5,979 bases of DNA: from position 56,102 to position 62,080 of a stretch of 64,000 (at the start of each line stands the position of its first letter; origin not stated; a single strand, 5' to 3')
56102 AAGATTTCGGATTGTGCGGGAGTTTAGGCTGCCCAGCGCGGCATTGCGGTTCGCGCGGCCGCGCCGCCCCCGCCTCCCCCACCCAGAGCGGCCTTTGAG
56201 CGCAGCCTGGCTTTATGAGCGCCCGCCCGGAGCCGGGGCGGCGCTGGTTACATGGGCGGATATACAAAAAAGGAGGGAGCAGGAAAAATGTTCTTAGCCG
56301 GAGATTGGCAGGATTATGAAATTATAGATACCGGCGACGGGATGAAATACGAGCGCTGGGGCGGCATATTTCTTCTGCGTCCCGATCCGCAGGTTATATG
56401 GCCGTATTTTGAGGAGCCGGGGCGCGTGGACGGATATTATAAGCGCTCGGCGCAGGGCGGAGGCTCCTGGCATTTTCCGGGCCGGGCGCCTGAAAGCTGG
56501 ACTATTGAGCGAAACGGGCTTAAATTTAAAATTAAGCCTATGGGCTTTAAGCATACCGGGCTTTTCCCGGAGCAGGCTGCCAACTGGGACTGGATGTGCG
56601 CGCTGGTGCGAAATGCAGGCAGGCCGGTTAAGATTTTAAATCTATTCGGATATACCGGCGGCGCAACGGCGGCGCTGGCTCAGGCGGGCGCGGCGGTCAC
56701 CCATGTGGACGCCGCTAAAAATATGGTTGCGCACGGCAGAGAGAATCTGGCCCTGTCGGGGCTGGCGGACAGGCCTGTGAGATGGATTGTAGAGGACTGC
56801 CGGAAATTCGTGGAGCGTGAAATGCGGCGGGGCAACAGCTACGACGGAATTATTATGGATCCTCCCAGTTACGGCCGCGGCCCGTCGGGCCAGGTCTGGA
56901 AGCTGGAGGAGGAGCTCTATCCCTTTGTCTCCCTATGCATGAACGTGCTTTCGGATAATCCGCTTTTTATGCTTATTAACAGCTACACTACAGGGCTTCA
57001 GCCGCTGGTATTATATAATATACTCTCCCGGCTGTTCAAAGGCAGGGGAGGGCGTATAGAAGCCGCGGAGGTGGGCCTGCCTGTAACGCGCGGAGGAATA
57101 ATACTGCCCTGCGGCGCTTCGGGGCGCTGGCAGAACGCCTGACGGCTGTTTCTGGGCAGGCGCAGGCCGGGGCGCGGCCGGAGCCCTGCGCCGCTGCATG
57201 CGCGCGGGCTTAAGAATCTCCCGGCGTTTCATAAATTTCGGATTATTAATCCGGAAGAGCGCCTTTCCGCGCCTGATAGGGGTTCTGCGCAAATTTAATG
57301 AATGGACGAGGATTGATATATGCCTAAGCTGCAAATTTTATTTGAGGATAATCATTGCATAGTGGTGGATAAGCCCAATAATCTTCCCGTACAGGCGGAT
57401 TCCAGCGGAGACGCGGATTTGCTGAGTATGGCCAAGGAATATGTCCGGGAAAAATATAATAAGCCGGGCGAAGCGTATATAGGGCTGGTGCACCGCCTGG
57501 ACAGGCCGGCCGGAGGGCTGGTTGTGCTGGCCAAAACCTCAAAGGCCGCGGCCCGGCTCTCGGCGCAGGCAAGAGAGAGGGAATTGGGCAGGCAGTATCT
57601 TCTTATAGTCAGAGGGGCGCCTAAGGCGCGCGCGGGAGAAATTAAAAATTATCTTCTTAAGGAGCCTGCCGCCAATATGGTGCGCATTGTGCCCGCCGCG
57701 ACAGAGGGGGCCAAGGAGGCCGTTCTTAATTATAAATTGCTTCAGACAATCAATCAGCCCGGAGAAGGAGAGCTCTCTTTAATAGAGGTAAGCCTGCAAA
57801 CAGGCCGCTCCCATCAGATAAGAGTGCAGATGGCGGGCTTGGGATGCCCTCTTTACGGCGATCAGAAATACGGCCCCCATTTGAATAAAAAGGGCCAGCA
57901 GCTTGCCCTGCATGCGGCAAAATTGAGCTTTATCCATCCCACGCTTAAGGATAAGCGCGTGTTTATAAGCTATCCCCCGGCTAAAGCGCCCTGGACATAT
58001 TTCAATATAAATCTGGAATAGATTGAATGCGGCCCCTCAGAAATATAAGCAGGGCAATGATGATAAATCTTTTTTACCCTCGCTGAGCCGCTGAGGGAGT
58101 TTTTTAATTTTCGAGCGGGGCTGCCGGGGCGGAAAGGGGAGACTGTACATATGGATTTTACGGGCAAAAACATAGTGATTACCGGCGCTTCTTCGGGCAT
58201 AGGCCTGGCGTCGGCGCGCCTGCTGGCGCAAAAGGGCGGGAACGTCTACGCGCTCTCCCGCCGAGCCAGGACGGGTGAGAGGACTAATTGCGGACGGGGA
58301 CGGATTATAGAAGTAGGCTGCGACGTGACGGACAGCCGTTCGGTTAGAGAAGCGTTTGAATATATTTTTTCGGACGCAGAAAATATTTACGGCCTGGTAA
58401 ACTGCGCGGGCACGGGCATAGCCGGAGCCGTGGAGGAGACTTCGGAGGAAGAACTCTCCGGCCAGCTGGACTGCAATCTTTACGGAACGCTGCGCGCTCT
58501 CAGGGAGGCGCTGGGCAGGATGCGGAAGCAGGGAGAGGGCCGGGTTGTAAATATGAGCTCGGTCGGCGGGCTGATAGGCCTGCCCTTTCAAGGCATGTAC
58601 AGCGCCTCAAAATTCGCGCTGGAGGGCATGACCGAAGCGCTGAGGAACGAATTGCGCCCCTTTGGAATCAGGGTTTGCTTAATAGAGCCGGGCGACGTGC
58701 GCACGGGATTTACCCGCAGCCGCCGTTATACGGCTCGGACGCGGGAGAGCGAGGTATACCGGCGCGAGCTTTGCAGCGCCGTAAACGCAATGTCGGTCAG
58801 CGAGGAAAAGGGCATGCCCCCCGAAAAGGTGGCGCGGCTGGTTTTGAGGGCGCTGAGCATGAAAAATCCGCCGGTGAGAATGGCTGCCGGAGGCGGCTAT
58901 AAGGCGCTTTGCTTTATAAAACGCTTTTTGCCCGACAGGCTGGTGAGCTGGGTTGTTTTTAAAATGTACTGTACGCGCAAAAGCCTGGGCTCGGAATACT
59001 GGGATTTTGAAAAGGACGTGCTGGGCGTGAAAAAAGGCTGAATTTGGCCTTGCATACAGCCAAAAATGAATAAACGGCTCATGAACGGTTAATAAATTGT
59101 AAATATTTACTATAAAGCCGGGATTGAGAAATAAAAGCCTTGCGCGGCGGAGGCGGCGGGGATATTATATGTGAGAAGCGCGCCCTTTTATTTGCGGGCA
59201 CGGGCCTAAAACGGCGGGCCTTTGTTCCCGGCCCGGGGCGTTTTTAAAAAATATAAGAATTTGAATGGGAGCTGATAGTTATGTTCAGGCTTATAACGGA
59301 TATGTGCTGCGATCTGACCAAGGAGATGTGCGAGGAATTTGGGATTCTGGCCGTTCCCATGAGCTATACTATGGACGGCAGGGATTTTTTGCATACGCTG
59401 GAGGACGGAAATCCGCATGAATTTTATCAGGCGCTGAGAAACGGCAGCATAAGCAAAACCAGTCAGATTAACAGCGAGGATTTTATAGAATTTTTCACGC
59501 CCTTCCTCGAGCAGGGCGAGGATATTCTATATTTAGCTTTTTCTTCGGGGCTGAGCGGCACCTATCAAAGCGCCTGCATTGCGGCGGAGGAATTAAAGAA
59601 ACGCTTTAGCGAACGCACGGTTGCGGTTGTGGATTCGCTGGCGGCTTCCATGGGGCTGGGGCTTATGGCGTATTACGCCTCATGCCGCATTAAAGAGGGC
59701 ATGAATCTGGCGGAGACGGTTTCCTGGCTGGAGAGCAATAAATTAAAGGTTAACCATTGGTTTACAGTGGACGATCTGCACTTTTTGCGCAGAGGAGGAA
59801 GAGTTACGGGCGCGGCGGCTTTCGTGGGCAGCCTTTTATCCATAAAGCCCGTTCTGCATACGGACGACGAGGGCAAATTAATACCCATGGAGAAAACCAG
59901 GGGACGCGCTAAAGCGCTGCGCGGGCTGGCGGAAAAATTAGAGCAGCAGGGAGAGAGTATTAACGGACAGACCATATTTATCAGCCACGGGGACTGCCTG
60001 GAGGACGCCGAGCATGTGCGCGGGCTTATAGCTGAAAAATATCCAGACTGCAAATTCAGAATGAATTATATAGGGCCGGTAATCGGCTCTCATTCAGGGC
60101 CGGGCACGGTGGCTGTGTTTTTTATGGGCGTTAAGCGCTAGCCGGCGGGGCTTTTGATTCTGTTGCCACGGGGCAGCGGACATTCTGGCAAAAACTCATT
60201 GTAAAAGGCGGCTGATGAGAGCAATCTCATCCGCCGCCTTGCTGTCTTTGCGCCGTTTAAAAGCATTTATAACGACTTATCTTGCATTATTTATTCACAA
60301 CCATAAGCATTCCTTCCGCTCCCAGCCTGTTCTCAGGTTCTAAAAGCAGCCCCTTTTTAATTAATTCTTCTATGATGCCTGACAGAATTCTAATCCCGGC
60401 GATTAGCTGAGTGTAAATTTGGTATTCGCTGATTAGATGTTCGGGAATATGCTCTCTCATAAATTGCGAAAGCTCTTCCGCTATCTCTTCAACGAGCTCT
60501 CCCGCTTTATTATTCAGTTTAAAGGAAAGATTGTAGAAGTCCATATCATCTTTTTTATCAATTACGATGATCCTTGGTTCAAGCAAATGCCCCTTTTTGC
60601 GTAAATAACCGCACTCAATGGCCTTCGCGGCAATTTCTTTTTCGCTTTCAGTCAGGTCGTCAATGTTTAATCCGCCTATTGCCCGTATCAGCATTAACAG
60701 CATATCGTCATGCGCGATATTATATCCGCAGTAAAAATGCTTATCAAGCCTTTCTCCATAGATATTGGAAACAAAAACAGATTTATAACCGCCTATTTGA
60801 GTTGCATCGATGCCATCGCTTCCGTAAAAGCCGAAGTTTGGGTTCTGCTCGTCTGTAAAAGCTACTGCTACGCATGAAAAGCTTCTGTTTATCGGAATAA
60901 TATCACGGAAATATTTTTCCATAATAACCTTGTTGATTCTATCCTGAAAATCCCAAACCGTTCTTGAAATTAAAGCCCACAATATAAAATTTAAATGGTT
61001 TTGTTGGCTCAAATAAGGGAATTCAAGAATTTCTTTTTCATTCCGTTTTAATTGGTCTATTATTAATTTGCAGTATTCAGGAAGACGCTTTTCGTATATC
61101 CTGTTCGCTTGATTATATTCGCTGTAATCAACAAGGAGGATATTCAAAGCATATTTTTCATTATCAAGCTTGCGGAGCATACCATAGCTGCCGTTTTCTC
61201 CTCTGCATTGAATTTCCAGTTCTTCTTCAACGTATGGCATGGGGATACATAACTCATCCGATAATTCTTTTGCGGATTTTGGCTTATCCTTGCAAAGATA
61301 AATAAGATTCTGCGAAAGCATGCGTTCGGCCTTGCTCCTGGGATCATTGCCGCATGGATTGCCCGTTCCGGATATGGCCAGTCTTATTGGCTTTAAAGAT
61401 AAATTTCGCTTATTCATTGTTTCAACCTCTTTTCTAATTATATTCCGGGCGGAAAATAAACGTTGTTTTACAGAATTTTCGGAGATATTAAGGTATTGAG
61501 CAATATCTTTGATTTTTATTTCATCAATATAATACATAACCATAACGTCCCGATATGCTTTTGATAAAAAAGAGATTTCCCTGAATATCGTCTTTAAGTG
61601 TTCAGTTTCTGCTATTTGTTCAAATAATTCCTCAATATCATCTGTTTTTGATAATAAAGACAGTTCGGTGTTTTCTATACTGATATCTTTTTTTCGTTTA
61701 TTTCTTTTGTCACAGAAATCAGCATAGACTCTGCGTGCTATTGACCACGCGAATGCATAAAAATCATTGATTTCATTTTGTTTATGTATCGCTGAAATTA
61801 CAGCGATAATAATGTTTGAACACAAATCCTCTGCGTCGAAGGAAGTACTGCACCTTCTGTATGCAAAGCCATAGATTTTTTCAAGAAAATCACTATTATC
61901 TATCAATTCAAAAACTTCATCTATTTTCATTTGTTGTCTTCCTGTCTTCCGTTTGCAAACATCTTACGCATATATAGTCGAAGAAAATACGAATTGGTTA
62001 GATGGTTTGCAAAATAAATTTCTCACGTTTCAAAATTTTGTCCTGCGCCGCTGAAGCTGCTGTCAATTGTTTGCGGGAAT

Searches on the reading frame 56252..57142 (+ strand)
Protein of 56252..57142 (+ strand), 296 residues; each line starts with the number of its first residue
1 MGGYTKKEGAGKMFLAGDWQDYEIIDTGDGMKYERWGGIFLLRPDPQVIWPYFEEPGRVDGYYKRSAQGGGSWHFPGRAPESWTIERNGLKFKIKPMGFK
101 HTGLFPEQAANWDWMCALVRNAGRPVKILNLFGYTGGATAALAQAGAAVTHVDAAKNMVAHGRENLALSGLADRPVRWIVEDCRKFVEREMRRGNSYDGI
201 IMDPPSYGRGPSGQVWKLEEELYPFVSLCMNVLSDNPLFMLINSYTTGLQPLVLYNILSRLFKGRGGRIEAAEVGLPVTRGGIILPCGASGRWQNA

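Call 35: search_protein_families(library=pfam, proteins=[window:56252-57142:+], max_evalue=0.00001)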
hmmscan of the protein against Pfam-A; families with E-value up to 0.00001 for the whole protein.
window:56252-57142:+ (296 aa): 1 family
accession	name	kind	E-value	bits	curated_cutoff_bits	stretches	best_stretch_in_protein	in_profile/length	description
PF10672.15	Methyltrans_SAM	-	1e-16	61.5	27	1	61-210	64-209/286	S-adenosylmethionine-dependent methyltransferase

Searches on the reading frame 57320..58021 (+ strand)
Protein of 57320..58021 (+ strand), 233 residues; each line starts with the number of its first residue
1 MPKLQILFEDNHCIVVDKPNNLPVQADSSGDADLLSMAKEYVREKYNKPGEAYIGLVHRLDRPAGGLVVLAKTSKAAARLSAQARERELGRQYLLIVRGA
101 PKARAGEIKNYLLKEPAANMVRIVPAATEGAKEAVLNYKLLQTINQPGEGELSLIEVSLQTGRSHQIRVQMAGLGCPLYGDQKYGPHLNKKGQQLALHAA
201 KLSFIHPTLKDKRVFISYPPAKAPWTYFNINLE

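Call 35: search_protein_families(library=pfam, proteins=[window:57320-58021:+], max_evalue=0.00001)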
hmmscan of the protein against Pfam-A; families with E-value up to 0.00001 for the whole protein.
window:57320-58021:+ (233 aa): 1 family
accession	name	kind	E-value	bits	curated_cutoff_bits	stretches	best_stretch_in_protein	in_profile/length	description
PF00849.27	PseudoU_synth_2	-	4.8e-30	105.2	26.8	1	12-172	1-151/152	RNA pseudouridylate synthase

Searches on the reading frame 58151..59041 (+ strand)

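Call 35: search_protein_families(library=pfam, proteins=[window:58151-59041:+], max_evalue=0.00001)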
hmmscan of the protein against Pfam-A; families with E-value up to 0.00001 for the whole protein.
window:58151-59041:+ (296 aa): 4 families
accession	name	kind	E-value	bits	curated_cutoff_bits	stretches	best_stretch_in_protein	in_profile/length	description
PF00106.31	adh_short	-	1.4e-45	155.7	26.6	1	6-192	1-191/195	short chain dehydrogenase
PF13561.12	adh_short_C2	-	1e-34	120.6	27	1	12-194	1-187/236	Enoyl-(Acyl carrier protein) reductase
PF08659.16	KR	-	4.9e-15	56.3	22.6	1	9-166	4-165/180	KR domain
PF01370.27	Epimerase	-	3e-08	33.8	20.9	1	8-168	1-160/240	NAD dependent epimerase/dehydratase family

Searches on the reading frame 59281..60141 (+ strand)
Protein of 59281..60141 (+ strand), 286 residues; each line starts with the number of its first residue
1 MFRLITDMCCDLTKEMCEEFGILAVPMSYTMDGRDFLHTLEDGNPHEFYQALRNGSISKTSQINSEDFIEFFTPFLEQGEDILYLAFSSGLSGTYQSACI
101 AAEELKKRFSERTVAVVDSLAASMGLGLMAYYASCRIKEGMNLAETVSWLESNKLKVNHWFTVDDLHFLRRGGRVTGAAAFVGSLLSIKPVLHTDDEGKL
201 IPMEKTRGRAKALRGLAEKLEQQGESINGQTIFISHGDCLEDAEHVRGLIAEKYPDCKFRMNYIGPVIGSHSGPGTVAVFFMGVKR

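Call 64: search_protein_families(library=pfam, proteins=[window:59281-60141:+], max_evalue=0.00001)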
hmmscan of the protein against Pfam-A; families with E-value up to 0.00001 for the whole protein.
window:59281-60141:+ (286 aa): 1 family
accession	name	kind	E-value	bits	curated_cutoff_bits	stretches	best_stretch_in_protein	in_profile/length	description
PF02645.21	DegV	-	4.9e-78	262.7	27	1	2-282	2-278/280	Uncharacterised protein, DegV family COG1307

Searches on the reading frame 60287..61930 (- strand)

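Call 64: search_protein_families(library=pfam, proteins=[window:60287-61930:-], max_evalue=0.00001)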
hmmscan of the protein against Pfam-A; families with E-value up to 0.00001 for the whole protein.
window:60287-61930:- (547 aa): 3 families
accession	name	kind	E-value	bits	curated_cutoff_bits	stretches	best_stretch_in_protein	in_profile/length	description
PF08281.18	Sigma70_r4_2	-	1.9e-10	40.7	25.7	1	122-162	11-51/54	Sigma-70, region 4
PF04542.20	Sigma70_r2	-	3.4e-10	40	24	1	16-78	6-70/71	Sigma-70 region 2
PF04545.22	Sigma70_r4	-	1.3e-07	31.4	24.1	1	122-166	5-49/50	Sigma-70, region 4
